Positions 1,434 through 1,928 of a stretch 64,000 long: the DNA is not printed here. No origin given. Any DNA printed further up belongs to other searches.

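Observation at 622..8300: Self-contained homing-endonuclease cassettes: motif-headed small paralogous ORF + GIY-YIG gene + terminator, occurring twice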

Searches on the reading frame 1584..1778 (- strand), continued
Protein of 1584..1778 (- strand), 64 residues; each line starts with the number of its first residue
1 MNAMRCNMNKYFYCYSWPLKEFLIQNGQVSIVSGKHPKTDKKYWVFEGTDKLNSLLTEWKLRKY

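Call 48: find_encoding_contigs(protein=P0027, flank=10000, max_places=10)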
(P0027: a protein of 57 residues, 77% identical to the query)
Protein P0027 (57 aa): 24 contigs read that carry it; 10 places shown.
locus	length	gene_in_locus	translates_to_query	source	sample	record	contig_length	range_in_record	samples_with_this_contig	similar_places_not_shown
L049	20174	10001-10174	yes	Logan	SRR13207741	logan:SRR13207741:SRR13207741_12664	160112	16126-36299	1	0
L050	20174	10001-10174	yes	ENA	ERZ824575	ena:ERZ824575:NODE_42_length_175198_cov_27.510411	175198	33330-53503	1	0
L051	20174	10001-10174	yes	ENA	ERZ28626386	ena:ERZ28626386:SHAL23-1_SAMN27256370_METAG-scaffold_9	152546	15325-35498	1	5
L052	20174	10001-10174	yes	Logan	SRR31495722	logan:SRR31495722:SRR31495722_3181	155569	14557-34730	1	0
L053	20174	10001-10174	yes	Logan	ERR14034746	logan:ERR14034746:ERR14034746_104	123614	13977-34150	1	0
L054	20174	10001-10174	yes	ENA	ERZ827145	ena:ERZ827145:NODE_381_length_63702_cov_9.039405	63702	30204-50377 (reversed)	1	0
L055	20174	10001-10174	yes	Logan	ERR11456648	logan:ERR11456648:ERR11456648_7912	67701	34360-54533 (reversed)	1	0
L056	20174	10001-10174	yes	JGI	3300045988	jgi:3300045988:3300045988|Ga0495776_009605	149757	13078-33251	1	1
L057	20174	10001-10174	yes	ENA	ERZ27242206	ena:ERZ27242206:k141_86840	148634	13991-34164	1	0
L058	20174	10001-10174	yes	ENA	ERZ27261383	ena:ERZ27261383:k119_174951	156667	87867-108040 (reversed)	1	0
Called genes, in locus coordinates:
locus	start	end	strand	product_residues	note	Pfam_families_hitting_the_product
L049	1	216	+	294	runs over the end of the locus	-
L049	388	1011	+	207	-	PF00574:CLP_protease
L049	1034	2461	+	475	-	PF10996:Beta-Casp, PF07521:RMMBL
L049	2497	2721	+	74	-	-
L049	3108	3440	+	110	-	PF00216:Bac_DNA_binding (weak)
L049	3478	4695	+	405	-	-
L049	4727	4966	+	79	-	-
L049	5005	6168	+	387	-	PF27269:YonG_N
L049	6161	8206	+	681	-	-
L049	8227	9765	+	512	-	-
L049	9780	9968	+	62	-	-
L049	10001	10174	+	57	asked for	-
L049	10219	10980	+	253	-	PF07453:NUMOD1, PF22083:I-HmuI_NUMOD-like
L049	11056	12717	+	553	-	PF27290:YonD_N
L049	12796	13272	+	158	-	-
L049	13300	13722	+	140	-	PF27364:YonB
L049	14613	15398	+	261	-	PF01541:GIY-YIG, PF22083:I-HmuI_NUMOD-like (faint)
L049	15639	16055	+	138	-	PF27364:YonB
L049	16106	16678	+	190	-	-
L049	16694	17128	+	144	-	-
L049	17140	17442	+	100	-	-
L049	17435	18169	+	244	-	-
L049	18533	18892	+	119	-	-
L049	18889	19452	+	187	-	PF27256:YomW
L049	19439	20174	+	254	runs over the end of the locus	-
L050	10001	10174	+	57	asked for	-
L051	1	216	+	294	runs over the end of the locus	-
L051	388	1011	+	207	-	PF00574:CLP_protease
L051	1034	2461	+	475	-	PF10996:Beta-Casp, PF07521:RMMBL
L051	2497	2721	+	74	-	-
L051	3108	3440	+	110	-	PF00216:Bac_DNA_binding (weak)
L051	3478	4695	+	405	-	-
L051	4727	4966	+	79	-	-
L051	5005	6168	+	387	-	PF27269:YonG_N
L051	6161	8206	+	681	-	-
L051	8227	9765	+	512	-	-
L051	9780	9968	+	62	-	-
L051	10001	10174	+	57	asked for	-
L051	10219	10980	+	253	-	PF07453:NUMOD1, PF22083:I-HmuI_NUMOD-like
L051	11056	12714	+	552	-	PF27290:YonD_N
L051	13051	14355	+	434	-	PF05265:DUF723 (faint), PF14311:DUF4379 (weak), PF21817:CapR (faint), PF14311:DUF4379 (weak)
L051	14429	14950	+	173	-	-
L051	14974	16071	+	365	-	PF27364:YonB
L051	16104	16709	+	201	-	-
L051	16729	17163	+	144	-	-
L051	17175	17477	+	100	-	-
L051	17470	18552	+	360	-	-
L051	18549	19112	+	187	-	PF27256:YomW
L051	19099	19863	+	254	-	-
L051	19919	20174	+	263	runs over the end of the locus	PF27173:YomU_Tube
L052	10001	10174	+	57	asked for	-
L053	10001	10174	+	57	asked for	-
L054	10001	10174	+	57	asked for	-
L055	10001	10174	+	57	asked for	-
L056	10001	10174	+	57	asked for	-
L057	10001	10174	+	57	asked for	-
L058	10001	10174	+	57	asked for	-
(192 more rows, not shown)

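Call 53: find_encoding_contigs(protein=P0115, flank=2500, max_places=6)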
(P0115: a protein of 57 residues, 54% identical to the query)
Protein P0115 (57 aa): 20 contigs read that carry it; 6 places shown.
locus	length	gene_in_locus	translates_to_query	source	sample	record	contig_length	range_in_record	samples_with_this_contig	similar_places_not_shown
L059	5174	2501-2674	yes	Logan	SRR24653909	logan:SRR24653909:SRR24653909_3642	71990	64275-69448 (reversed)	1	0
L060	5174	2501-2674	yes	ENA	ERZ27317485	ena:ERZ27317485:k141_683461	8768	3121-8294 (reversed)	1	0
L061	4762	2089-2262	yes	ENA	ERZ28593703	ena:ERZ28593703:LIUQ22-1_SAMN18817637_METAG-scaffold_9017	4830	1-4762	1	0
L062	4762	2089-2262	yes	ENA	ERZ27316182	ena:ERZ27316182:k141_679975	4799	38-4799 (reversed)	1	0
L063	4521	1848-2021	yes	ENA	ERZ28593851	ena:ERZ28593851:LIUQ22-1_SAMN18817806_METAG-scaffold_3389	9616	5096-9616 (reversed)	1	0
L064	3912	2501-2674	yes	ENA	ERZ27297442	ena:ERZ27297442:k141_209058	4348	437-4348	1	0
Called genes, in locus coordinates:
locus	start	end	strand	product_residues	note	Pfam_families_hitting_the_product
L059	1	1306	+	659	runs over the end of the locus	PF11962:Peptidase_G2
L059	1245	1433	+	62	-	-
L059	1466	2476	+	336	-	PF01510:Amidase_2, PF05036:SPOR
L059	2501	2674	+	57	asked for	-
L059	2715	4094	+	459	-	PF05265:DUF723 (faint)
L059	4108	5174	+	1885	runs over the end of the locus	PF19789:DUF6273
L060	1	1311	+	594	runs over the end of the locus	?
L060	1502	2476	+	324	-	PF01510:Amidase_2, PF05036:SPOR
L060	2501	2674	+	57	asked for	-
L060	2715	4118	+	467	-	PF14311:DUF4379 (weak), PF07453:NUMOD1 (faint)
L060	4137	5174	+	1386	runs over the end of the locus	?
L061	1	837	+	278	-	?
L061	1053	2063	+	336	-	PF01510:Amidase_2, PF05036:SPOR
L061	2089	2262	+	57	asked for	-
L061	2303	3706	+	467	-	PF14311:DUF4379 (weak), PF07453:NUMOD1 (faint)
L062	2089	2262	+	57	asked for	-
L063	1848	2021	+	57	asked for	-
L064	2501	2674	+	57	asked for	-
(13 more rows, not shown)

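Call 54: find_encoding_contigs(protein=P0083, flank=2500, max_places=6)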
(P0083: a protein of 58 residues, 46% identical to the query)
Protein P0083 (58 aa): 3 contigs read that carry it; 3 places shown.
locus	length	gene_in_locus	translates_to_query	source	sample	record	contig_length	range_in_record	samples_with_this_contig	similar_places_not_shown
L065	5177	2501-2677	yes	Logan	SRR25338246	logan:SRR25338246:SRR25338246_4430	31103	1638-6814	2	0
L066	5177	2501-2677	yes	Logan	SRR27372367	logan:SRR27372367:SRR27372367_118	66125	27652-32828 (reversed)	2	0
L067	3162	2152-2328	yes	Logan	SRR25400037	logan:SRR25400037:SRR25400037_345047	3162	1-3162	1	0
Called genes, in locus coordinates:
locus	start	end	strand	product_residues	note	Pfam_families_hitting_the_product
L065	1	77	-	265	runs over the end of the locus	PF01068:DNA_ligase_A_M, PF09414:RNA_ligase (weak)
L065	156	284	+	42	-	-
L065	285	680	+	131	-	PF07638:Sigma70_ECF (weak), PF02001:DUF134, PF08281:Sigma70_r4_2, PF04545:Sigma70_r4, PF12802:MarR_2 (weak), PF22233:PhyR_sigma-like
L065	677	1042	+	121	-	-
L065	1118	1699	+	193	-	PF01541:GIY-YIG (weak)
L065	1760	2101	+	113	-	-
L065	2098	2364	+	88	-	-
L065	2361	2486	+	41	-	-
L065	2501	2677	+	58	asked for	-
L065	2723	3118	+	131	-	-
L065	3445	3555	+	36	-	PF08671:SinI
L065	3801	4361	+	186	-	PF00239:Resolvase, PF18010:HTH_49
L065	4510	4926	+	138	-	PF13022:HTH_Tnp_1_2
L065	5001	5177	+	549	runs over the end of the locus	-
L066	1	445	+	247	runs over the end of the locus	-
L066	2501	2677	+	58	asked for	-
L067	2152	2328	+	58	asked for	-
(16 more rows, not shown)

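Call 55: find_encoding_contigs(protein=P0099, flank=2500, max_places=6)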
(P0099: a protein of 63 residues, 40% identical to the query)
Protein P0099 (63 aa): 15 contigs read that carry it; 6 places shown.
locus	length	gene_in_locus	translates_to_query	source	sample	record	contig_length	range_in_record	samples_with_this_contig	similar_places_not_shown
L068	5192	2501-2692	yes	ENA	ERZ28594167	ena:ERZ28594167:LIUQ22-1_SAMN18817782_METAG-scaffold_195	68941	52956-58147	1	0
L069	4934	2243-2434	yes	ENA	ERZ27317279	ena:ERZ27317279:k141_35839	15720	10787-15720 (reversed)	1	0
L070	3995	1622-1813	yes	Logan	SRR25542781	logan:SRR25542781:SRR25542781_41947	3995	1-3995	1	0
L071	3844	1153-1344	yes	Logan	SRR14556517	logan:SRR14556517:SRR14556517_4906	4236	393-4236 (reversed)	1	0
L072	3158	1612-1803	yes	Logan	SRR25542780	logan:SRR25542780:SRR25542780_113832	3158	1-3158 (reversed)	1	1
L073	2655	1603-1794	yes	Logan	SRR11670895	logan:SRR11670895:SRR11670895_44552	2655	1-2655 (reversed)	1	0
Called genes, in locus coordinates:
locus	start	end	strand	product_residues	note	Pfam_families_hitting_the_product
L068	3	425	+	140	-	-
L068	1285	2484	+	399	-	-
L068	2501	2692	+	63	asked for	-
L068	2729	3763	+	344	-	PF27269:YonG_N, PF27316:YonG_C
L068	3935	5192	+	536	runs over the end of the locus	PF03237:Terminase_6N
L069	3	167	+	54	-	?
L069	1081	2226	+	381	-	-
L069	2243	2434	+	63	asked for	-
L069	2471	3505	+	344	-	PF27269:YonG_N, PF27316:YonG_C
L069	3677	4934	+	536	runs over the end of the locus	PF03237:Terminase_6N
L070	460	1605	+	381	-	-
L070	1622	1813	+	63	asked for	-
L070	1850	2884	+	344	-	PF27269:YonG_N, PF27316:YonG_C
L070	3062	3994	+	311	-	?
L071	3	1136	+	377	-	?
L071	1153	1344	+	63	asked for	-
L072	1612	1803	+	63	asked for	-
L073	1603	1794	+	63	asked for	-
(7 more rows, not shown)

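Call 74: search_protein_families(library=pfam, proteins=[L020:3219-3980:+, L051:13051-14355:+, L059:2715-4094:+, L065:2723-3118:+, L010:6248-6748:+, L002:3228-3716:+], max_evalue=0.01)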
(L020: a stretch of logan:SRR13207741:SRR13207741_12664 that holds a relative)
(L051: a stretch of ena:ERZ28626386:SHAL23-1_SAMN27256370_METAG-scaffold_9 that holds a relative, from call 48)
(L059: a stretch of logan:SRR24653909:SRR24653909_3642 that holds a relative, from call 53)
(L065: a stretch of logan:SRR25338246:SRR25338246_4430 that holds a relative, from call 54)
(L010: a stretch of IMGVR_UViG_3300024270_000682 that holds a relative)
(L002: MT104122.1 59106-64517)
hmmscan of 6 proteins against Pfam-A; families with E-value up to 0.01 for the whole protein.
L020:3219-3980:+ (253 aa): 4 families
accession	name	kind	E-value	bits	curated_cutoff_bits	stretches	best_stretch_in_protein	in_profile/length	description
PF07453.19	NUMOD1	-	3.8e-08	33.8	22.8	1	200-234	3-37/37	NUMOD1 domain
PF22083.2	I-HmuI_NUMOD-like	-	5.5e-08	32.7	27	1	206-246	6-45/46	DNA endonuclease I-HmuI-like, NUMOD-like domain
PF01844.29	HNH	-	6.6e-05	23.4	21.4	1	22-53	6-42/47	HNH endonuclease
PF07460.16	NUMOD3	-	0.00017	21.9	20.4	1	151-168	18-35/37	NUMOD3 motif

L051:13051-14355:+ (434 aa): 3 families
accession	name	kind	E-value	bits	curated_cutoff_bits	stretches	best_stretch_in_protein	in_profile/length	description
PF14311.12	DUF4379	-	7.3e-28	97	24.5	4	21-63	13-55/56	Probable Treble clef zinc finger domain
PF21817.3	CapR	-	7.2e-22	77.8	24.2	4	279-319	15-66/67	CapR homology domain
PF06125.17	DUF961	-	0.0014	19.6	25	0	74-109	63-98/100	Bacterial protein of unknown function (DUF961)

L059:2715-4094:+ (459 aa): 2 families
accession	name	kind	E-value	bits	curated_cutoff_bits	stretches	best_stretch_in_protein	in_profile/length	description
PF14311.12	DUF4379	-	0.00025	21.6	24.5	0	164-203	17-55/56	Probable Treble clef zinc finger domain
PF12760.12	Zn_ribbon_IS1595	-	0.0031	17.9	25.4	0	173-203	17-45/46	Transposase zinc-ribbon domain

L065:2723-3118:+ (131 aa): 0 families

L010:6248-6748:+ (166 aa): 0 families

L002:3228-3716:+ (162 aa): 2 families
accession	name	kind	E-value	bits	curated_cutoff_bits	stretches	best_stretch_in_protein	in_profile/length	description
PF13730.12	HTH_36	-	2.2e-09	37.4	25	1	41-92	5-55/55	Helix-turn-helix domain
PF12840.13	HTH_20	-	0.0099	16.3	27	0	67-94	23-50/51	Helix-turn-helix domain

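Call 77: find_related_loci(query=A4, collection=genome_contigs, flank=3000)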
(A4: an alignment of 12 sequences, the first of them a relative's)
Query A4 (57 aa) in genome_contigs; peptide patterns used: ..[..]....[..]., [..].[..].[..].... (x = any residue, [..] = any of these).
33 stretches matched a pattern; 11 encode a relative of the query (tblastn E <= 1e-3); 11 distinct loci.
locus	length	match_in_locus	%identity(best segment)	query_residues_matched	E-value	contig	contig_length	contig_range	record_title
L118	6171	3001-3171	86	1-57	3e-30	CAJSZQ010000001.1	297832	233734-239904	Lachnospiraceae bacterium isolate A75_68.CO.DSS genome assembly, contig: MGBC000083.1, whole genome shotgun sequence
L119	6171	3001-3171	81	1-57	1e-27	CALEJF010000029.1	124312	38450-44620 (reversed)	MAG TPA_asm: uncultured Clostridia bacterium isolate SRR6425771_bin.43_CONCOCT_v1.1_MAG genome assembly, contig: ERZ1767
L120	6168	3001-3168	80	2-57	3e-27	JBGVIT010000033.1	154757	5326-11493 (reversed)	MAG: Clostridia bacterium isolate fecal_MAG_129 fecal_MAG_129_contig_0033, whole genome shotgun sequence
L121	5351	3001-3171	74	1-57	2e-26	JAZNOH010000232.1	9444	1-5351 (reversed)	MAG: Clostridia bacterium isolate T1900044652_TS20190118.MAGScoT_cleanbin_000056 SGB_1441_k141_2775504, whole genome sho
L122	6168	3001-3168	79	2-57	3e-26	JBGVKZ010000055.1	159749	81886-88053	MAG: Lachnospiraceae bacterium isolate fecal_MAG_293 fecal_MAG_293_contig_0055, whole genome shotgun sequence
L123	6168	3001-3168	68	2-57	1e-24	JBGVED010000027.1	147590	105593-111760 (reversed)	MAG: Bacilli bacterium isolate fecal_MAG_421 fecal_MAG_421_contig_0029, whole genome shotgun sequence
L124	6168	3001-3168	70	2-57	1e-23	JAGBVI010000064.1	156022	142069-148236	MAG: Paludibacteraceae bacterium isolate RGIG9480 Yak_Cecum-4__c337000, whole genome shotgun sequence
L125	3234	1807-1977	67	1-57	4e-23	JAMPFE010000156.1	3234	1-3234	MAG: Lachnospiraceae bacterium isolate NALB_7861_16 Scaffold_#156__SCF_156___3234_bp, whole genome shotgun sequence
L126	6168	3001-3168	66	1-56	9e-23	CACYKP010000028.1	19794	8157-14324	uncultured bacterium isolate RUG12035 genome assembly, contig: RUG12035_asm_28, whole genome shotgun sequence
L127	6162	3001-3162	61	4-57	5e-17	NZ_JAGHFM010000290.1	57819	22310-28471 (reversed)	MAG: Terrisporobacter sp. isolate MAG.180 k127_1336345, whole genome shotgun sequence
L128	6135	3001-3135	64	4-48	5e-17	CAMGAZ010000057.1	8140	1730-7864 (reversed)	MAG: uncultured Clostridium sp. isolate ERR2020034_bin.11_metaWRAP_v1.3_MAG genome assembly, contig: ERZ10552058.1430, w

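Call 91: search_protein_families(library=ncbifam, proteins=[L051:13051-14355:+, L007:3847-5064:+, window:1587-1757:-], max_evalue=0.01)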
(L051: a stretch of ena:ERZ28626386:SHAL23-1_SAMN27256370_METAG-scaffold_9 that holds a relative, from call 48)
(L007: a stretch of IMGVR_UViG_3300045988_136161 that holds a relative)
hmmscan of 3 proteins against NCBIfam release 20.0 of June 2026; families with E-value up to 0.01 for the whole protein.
L051:13051-14355:+ (434 aa): 3 families
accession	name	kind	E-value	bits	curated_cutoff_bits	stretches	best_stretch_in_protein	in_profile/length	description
NF047390.1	TransRegTrmBL1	equivalog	4.7e-05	22.5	650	0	79-119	271-310/341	HTH-type sugar sensing transcriptional regulator TrmBL1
TIGR00412.2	redox_disulf_2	subfamily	0.00049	20.4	62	0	122-163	6-51/75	MTH895/ArsE family thioredoxin-like protein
TIGR03570.1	NeuD_NnaD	subfamily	0.0069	16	160.8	0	11-44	108-142/202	NeuD/PglB/VioB family sugar acetyltransferase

L007:3847-5064:+ (405 aa): 0 families

seq(57 aa): 0 families

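Call 93: search_protein_families(library=padloc, proteins=[window:1587-1757:-], max_evalue=0.1)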
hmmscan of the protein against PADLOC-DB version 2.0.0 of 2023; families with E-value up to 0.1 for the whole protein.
seq(57 aa): 0 families

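Call 94: fold_search(model_id=the predicted structure, library=viral)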
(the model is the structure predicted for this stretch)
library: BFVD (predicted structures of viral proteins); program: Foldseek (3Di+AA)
matches with E <= 10: 856; with E <= 0.001: 3
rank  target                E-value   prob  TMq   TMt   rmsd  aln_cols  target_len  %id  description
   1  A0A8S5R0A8            5.5e-05  1.00  0.90  0.84   1.0        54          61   41  Acetyltransferase [Siphoviridae sp. ctyvQ1]
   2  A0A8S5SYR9            2.1e-04  1.00  0.91  0.61   0.7        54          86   26  DUF5659 domain-containing protein [Podoviridae sp. ctxqo3]
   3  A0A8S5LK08            2.6e-04  1.00  0.85  0.57   0.6        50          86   32  DUF5659 domain-containing protein [Siphoviridae sp. ct3o911]
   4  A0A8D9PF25            2.9e-03  1.00  0.77  0.71   1.7        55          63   25  Uncharacterized protein [Bacteriophage sp.]
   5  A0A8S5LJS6            2.9e-03  1.00  0.71  0.67   2.3        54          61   22  Uncharacterized protein [Siphoviridae sp. ct3o911]
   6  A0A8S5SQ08            3.1e-03  1.00  0.83  0.78   1.1        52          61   23  Uncharacterized protein [Siphoviridae sp. ctqSm5]
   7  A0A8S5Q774            3.8e-03  1.00  0.86  0.62   0.9        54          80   31  Uncharacterized protein [Siphoviridae sp. ctrzs15]
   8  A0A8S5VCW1            1.4e-02  1.00  0.83  0.77   1.5        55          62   18  DUF5659 domain-containing protein [Siphoviridae sp. ctDXu9]
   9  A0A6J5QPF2            1.8e-02  1.00  0.76  0.48   1.7        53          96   23  Uncharacterized protein [uncultured Caudovirales phage]
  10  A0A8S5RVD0            2.2e-02  1.00  0.84  0.70   1.1        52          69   25  (no name in the UniProt tables at hand)
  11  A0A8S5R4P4            2.3e-02  1.00  0.61  0.51   2.9        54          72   22  Uncharacterized protein [Siphoviridae sp. ctEkS11]
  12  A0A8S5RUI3            2.8e-02  1.00  0.84  0.70   1.5        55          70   14  (no name in the UniProt tables at hand)
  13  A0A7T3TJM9            4.5e-02  0.96  0.52  0.43   3.8        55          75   16  Uncharacterized 8.8 kDa protein in frd-Gp32 intergenic region [Klebsiella phage vB_KpnM_BovinicusUrsus]
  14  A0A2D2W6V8            4.8e-02  0.99  0.53  0.36   2.3        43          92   21  Uncharacterized protein [Pectobacterium phage DU_PP_V]
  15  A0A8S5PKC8            8.8e-02  1.00  0.78  0.79   0.9        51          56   14  Uncharacterized protein [Siphoviridae sp. ctL0q1]
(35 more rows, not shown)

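Call 95: find_encoding_contigs(protein=P0036, flank=2500, max_places=5)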
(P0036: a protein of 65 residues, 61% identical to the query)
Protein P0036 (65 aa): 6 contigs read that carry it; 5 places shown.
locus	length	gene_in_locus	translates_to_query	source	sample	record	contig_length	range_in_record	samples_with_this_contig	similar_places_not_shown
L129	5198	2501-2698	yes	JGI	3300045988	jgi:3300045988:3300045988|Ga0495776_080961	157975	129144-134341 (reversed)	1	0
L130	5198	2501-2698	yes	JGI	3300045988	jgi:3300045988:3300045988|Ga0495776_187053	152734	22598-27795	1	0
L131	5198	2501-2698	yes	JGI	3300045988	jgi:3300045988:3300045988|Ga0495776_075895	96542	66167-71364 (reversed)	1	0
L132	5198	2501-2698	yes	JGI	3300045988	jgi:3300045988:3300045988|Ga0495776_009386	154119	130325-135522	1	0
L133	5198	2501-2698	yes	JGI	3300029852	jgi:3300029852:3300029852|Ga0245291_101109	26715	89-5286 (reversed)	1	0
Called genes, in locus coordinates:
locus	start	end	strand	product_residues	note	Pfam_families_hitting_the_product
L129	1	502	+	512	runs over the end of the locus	-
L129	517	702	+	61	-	-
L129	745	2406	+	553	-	PF27290:YonD_N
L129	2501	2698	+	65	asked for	-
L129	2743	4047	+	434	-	PF05265:DUF723 (faint), PF14311:DUF4379 (weak), PF21817:CapR (faint), PF14311:DUF4379 (weak)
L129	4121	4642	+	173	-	-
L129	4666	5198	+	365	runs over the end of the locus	PF27364:YonB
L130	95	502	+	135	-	-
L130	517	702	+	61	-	-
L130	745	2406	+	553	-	PF27290:YonD_N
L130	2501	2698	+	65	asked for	-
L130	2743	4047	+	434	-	PF05265:DUF723 (faint), PF14311:DUF4379 (weak), PF21817:CapR (faint), PF14311:DUF4379 (weak)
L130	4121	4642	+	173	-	-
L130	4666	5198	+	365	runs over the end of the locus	PF27364:YonB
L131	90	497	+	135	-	-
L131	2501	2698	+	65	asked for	-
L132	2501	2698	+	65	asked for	-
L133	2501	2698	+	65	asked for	-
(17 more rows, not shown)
